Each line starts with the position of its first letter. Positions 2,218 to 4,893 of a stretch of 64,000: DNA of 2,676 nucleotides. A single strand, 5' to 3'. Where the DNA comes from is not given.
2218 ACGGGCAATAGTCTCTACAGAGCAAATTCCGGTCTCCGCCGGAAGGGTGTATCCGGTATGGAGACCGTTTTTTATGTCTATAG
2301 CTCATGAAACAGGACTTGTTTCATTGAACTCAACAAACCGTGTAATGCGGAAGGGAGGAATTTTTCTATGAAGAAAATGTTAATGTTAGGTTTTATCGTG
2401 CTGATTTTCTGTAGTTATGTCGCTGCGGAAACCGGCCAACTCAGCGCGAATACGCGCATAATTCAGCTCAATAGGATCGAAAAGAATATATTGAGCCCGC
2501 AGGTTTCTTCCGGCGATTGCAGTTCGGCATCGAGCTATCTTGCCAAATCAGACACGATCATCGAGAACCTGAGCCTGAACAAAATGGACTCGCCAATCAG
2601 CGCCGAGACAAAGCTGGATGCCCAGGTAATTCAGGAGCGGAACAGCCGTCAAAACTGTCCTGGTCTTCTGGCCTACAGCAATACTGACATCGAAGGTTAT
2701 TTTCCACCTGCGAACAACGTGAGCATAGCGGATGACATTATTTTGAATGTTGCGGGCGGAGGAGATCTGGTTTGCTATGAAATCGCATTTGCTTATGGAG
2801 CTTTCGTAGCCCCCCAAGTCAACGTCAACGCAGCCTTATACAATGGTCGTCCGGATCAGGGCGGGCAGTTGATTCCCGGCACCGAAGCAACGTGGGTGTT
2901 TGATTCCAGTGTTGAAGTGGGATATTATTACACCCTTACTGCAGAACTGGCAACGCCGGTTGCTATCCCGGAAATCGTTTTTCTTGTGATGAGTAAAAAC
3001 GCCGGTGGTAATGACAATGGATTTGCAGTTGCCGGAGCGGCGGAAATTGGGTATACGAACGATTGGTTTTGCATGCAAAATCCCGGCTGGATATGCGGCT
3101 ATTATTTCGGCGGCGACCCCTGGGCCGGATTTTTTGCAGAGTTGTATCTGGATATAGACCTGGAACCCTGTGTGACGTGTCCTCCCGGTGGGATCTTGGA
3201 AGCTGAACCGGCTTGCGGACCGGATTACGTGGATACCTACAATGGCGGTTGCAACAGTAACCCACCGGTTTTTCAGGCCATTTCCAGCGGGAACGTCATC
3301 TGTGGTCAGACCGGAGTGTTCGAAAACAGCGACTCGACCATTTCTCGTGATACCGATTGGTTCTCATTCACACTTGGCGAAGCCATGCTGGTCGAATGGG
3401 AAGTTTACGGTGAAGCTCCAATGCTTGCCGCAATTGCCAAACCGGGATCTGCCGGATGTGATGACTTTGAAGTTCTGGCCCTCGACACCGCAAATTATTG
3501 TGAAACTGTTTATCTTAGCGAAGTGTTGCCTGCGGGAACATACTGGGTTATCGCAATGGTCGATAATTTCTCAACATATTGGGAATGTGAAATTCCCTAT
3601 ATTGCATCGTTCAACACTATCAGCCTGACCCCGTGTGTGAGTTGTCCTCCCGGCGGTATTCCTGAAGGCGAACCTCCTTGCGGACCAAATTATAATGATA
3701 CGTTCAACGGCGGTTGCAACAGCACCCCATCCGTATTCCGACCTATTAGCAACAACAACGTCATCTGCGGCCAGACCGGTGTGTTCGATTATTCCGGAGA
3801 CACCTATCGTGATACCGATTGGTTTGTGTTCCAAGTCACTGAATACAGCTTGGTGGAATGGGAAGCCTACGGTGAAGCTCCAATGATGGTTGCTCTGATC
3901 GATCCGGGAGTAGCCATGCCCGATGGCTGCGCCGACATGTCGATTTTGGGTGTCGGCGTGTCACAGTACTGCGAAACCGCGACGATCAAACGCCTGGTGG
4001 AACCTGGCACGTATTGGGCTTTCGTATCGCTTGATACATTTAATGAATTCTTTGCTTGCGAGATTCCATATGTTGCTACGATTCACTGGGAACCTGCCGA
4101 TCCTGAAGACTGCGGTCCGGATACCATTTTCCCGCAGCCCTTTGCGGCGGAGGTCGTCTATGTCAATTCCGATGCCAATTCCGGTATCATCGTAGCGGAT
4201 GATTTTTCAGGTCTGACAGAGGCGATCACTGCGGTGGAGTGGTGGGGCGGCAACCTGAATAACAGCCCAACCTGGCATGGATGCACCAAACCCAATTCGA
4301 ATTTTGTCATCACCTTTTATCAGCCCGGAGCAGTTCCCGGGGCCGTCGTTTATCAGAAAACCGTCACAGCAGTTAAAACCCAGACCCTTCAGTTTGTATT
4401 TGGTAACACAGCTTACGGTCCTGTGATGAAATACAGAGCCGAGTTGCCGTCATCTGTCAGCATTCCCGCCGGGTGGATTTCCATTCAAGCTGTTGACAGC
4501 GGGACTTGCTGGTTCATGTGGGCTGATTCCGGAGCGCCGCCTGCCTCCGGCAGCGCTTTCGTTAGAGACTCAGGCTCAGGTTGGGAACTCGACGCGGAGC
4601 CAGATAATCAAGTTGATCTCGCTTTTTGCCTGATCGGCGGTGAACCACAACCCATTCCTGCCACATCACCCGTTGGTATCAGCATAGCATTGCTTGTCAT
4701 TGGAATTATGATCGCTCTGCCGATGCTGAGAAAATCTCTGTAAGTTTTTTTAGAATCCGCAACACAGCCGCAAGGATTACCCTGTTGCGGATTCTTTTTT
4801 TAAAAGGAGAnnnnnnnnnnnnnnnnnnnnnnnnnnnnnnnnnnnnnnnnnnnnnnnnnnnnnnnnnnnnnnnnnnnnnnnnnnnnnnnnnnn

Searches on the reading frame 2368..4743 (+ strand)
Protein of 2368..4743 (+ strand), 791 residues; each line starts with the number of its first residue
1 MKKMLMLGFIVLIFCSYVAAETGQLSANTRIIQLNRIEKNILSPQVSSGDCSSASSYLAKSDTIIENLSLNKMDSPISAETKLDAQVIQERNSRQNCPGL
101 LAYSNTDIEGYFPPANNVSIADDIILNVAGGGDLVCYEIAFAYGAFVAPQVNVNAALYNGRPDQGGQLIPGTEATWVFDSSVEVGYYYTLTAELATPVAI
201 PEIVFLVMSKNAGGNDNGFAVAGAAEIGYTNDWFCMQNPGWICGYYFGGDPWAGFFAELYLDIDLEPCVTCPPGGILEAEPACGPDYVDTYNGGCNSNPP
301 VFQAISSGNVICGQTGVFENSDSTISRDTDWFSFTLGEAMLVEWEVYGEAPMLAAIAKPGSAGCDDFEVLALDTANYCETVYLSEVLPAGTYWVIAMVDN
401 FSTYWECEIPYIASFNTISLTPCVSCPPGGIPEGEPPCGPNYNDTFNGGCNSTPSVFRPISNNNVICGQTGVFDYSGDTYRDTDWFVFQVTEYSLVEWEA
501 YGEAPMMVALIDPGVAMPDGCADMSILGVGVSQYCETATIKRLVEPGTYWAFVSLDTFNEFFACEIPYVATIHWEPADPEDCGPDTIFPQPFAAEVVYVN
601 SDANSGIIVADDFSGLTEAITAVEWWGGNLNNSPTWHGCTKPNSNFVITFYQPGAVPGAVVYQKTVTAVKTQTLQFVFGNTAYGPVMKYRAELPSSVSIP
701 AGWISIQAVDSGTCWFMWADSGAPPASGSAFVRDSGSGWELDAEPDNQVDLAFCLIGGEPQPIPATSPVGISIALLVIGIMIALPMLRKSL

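Call 4: search_protein_families(library=pfam, proteins=[window:2368-4743:+], max_evalue=1)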
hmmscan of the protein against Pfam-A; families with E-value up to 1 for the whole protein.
window:2368-4743:+ (791 aa): 1 family
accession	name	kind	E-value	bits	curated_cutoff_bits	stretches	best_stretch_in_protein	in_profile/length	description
PF25470.1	DUF7901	-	0.00028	21.3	24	1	605-653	20-69/205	Domain of unknown function (DUF7901)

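Call 7: search_protein_families(library=ncbifam, proteins=[window:2368-4740:+], max_evalue=10)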
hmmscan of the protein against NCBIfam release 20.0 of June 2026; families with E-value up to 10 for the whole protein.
window:2368-4740:+ (791 aa): 1 family
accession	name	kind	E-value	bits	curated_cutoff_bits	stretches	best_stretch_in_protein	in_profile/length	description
NF007330.0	PRK09818.1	equivalog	0.05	13.6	277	1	626-672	47-93/183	kinase inhibitor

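Call 10: find_homologous_proteins(query=window:2368-4740:+, max_evalue=0.001)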
Query window:2368-4740:+ (791 aa): 188 proteins with E <= 0.001 among 8000 candidates; the best 120 are listed.
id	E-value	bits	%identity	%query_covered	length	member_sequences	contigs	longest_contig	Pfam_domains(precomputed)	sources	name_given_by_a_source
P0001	0.0e+0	1826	98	100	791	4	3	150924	-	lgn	-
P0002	0.0e+0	1233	67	100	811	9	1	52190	-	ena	-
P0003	7.9e-207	707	50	49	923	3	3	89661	-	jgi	jgi:hypothetical protein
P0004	3.1e-205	702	51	48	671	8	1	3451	-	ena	-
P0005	8.7e-204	697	55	48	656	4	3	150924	-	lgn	-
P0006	4.4e-199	682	58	46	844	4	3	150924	-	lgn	-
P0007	1.7e-189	650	57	46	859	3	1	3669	-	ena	-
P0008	1.4e-154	535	53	45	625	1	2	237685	PF00404.25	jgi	jgi:hypothetical protein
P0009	1.4e-98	349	36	50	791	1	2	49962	PF02148.26,PF04151.22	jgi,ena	-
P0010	5.8e-91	324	35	44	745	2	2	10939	PF04151.22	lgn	-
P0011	5.7e-89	318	32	66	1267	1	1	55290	PF01483.28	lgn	-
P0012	5.4e-77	278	36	40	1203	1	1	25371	PF23759.2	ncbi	-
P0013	9.7e-76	274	30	47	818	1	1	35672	-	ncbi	-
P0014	1.6e-73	266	38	22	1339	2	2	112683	-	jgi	-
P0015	6.0e-72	261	33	41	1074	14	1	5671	PF13860.13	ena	-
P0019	5.9e-64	235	30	65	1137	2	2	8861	PF04151.22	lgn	-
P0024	2.1e-60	223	38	42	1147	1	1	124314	-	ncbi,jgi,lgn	-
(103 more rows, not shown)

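Call 18: list_cluster_members(proteins=[P0001, P0002, P0003, P0004, P0005, P0011, P0019, P0024])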
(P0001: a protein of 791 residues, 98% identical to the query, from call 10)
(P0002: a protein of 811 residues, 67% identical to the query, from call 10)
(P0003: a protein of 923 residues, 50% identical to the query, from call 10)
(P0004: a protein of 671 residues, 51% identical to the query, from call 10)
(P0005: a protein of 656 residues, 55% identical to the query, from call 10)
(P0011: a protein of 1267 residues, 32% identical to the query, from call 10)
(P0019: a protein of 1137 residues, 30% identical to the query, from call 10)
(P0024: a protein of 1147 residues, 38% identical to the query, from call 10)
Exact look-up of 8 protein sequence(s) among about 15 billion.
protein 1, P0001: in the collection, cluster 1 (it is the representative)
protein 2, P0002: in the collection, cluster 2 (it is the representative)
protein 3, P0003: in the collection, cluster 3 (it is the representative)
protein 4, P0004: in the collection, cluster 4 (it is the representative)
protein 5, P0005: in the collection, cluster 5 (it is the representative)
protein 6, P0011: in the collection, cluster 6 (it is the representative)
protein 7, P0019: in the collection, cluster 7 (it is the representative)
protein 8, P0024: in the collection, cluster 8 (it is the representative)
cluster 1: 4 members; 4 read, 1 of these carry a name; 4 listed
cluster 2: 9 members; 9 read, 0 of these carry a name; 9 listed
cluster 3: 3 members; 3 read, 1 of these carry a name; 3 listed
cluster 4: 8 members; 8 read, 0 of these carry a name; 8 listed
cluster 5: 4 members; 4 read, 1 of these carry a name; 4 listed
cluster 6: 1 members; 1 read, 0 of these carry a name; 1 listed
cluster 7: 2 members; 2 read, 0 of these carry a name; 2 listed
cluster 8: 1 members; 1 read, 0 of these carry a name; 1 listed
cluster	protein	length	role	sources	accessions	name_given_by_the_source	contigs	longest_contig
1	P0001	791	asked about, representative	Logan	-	-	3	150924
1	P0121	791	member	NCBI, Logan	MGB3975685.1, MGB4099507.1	MAG: hypothetical protein WBM02_08885 [bacterium]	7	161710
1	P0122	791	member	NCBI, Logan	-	-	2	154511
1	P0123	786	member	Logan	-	-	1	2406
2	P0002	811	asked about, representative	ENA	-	-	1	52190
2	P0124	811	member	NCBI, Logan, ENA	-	-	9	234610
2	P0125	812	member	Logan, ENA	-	-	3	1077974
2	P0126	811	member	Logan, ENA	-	-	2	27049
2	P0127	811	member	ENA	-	-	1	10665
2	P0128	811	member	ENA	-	-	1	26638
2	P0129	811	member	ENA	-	-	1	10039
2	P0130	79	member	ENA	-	-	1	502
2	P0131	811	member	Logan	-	-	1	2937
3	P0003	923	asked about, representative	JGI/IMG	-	hypothetical protein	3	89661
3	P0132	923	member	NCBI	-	-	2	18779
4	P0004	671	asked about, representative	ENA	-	-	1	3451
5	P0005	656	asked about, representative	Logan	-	-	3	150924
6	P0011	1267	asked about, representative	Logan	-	-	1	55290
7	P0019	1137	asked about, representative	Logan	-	-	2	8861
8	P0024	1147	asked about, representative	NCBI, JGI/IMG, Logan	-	-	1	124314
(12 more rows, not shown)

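Call 19: find_encoding_contigs(protein=P0024, flank=10000, max_places=3)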
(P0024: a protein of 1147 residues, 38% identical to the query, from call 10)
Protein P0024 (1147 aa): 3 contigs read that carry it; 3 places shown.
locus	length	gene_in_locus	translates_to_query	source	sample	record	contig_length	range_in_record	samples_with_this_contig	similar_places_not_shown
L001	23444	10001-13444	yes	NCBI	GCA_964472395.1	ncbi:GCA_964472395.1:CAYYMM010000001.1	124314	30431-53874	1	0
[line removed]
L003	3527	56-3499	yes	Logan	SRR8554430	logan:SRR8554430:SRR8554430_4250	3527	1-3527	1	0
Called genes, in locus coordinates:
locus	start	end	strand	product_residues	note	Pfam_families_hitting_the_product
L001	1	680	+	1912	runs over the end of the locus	PF11974:bMG3 (weak), PF01835:MG2, PF07703:A2M_BRD, PF00207:A2M, PF17973:bMG10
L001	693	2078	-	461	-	PF00890:FAD_binding_2 (faint), PF01262:AlaDh_PNT_C (faint), PF01266:DAO (faint), PF07992:Pyr_redox_2, PF12831:FAD_oxidored, PF13738:Pyr_redox_3, PF00070:Pyr_redox, PF02852:Pyr_redox_dim, +5 more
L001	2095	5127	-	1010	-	PF20009:GEVED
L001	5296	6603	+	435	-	PF12768:Rax2 (faint)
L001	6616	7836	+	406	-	-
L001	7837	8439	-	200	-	PF02811:PHP (weak), PF13263:PHP_C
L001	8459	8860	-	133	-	PF00072:Response_reg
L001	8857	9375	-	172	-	PF01627:Hpt (weak)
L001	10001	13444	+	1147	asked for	-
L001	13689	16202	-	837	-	PF00521:DNA_topoisoIV, PF03989:DNA_gyraseA_C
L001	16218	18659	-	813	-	PF02518:HATPase_c, PF00204:DNA_gyraseB, PF01751:Toprim, PF00986:DNA_gyraseB_C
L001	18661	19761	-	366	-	PF02463:SMC_N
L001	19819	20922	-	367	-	PF00712:DNA_pol3_beta, PF02767:DNA_pol3_beta_2, PF02768:DNA_pol3_beta_3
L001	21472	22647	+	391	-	PF14397:ATPgrasp_ST (faint), PF14398:ATPgrasp_YheCD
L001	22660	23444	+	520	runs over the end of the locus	PF01676:Metalloenzyme, PF06415:iPGM_N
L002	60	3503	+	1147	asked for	-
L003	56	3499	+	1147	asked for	-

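Call 30: find_encoding_contigs(protein=P0011, flank=10000, max_places=2)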
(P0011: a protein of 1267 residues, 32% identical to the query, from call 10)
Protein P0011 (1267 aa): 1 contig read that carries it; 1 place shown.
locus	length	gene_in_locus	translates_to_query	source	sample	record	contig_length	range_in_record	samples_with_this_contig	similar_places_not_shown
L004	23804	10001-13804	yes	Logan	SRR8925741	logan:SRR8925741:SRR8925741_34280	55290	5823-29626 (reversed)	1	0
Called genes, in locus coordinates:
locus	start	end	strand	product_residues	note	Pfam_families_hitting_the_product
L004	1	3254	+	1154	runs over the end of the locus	-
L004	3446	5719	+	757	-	-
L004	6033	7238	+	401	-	-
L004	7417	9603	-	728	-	PF07715:Plug, PF00593:TonB_dep_Rec_b-barrel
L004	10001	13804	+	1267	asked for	PF01483:P_proprotein (weak)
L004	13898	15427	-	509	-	PF00149:Metallophos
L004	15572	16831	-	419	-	PF04851:ResIII (weak), PF00270:DEAD, PF00271:Helicase_C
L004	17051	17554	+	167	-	PF22784:PTP-SAK (weak), PF22785:Tc-R-P (weak), PF05706:CDKN3 (weak), PF00102:Y_phosphatase (weak)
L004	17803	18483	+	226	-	PF02163:Peptidase_M50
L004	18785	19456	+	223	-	PF00440:TetR_N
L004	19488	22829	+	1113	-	PF04055:Radical_SAM, PF13353:Fer4_12, PF02901:PFL-like, PF01228:Gly_radical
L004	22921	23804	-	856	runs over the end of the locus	PF00690:Cation_ATPase_N, PF00122:E1-E2_ATPase, PF00702:Hydrolase, PF13246:Cation_ATPase, PF00689:Cation_ATPase_C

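Call 34: find_encoding_contigs(protein=P0005, flank=10000, max_places=3)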
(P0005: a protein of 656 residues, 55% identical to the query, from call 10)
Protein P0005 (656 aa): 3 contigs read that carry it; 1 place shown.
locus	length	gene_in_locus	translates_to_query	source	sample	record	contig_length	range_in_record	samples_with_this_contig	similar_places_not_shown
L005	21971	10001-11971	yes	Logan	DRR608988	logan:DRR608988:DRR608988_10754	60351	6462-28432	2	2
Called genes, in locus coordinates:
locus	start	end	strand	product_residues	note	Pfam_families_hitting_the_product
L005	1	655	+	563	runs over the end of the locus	-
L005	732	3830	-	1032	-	PF00873:ACR_tran, PF03176:MMPL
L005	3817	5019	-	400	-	PF25919:BSH_CusB (faint), PF00364:Biotin_lipoyl (faint), PF25917:BSH_RND, PF25973:BSH_CzcB, PF25984:BSH_YknX (faint), PF25989:YknX_C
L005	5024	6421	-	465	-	PF02321:OEP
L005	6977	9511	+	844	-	-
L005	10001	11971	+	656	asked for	-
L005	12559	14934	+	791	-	-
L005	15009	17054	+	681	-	PF01839:FG-GAP (faint), PF13517:FG-GAP_3, PF07593:UnbV_ASPIC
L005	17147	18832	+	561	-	PF00082:Peptidase_S8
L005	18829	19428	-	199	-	PF25084:LbH_EIF2B, PF00132:Hexapep, PF14602:Hexapep_2 (weak), PF25087:GMPPB_C (weak), PF00132:Hexapep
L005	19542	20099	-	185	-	-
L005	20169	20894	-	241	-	-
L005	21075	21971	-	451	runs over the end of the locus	PF02558:ApbA (faint), PF03446:NAD_binding_2 (faint), PF03721:UDPG_MGDP_dh_N, PF00984:UDPG_MGDP_dh, PF03720:UDPG_MGDP_dh_C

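Call 35: find_encoding_contigs(protein=P0003, flank=10000, max_places=2)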
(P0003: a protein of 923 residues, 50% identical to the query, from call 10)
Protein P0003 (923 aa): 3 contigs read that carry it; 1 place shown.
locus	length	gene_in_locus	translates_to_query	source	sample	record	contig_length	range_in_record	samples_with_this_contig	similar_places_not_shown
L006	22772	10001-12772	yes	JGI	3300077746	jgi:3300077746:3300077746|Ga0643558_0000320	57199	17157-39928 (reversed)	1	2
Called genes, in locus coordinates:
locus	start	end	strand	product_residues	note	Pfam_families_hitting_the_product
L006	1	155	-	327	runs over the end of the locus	-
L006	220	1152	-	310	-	PF00005:ABC_tran, PF13304:AAA_21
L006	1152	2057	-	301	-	PF12679:ABC2_membrane_2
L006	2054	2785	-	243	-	-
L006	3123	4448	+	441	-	PF00860:Xan_ur_permease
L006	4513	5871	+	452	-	PF00884:Sulfatase, PF01663:Phosphodiest (weak), PF02995:DUF229, PF16347:SGSH_C (faint)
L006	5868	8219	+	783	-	PF01315:Ald_Xan_dh_C, PF02738:MoCoBD_1, PF20256:MoCoBD_2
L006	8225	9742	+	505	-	PF01336:tRNA_anti-codon, PF00152:tRNA-synt_2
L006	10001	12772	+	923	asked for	-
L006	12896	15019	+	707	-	PF13174:TPR_6 (faint), PF13428:TPR_14 (faint), PF01464:SLT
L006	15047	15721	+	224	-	PF00578:AhpC-TSA, PF08534:Redoxin, PF00085:Thioredoxin, PF13098:Thioredoxin_2 (faint), PF13905:Thioredoxin_8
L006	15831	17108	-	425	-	-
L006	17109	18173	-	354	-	PF00291:PALP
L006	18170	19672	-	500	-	PF08245:Mur_ligase_M, PF02875:Mur_ligase_C (weak)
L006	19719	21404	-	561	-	PF14336:GLUCM-like_C, PF00877:NLPC_P60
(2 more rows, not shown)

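Call 51: search_protein_families(library=pfam, proteins=[L001:2095-5127:-, L001:5296-6603:+], max_evalue=0.01)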
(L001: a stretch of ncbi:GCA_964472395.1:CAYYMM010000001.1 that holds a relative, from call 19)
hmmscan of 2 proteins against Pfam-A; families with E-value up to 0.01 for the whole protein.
L001:2095-5127:- (1010 aa): 1 family
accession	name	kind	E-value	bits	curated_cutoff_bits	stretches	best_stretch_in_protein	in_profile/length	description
PF20009.4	GEVED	-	1.1e-08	36.2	24.4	1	289-361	1-77/78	GEVED domain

L001:5296-6603:+ (435 aa): 1 family
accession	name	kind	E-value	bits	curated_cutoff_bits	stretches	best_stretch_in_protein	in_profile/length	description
PF12768.13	Rax2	-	4.4e-06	26.7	28.8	0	265-319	119-177/254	Rax2 C-terminal beta propeller domain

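Call 57: find_encoding_contigs(protein=P0019, flank=10000, max_places=2)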
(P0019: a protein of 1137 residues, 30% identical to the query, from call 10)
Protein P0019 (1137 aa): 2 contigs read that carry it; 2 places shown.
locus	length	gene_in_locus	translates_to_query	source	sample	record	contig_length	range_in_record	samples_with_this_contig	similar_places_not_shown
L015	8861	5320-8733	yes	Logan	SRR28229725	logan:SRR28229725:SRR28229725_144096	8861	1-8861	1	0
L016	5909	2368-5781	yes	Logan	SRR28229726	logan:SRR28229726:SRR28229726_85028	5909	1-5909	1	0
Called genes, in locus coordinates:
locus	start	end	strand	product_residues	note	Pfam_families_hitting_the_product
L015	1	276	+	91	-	?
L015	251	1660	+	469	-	PF05277:DUF726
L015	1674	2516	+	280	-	PF03618:Kinase-PPPase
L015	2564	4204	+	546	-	PF00795:CN_hydrolase, PF02540:NAD_synthase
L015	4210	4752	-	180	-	PF01627:Hpt (faint)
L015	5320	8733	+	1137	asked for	PF04151:PPC (faint)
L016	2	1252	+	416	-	?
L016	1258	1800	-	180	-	PF01627:Hpt (faint)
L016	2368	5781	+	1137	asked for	PF04151:PPC (faint)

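Call 83: search_protein_families(library=ncbifam, proteins=[window:2368-4740:+, P0003], max_evalue=1)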
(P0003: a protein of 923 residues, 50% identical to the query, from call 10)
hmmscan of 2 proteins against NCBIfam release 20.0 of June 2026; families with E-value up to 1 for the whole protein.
window:2368-4740:+ (791 aa): 1 family
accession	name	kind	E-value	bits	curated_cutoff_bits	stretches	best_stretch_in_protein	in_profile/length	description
NF007330.0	PRK09818.1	equivalog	0.05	13.6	277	1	626-672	47-93/183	kinase inhibitor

P0003 (923 aa): 0 families
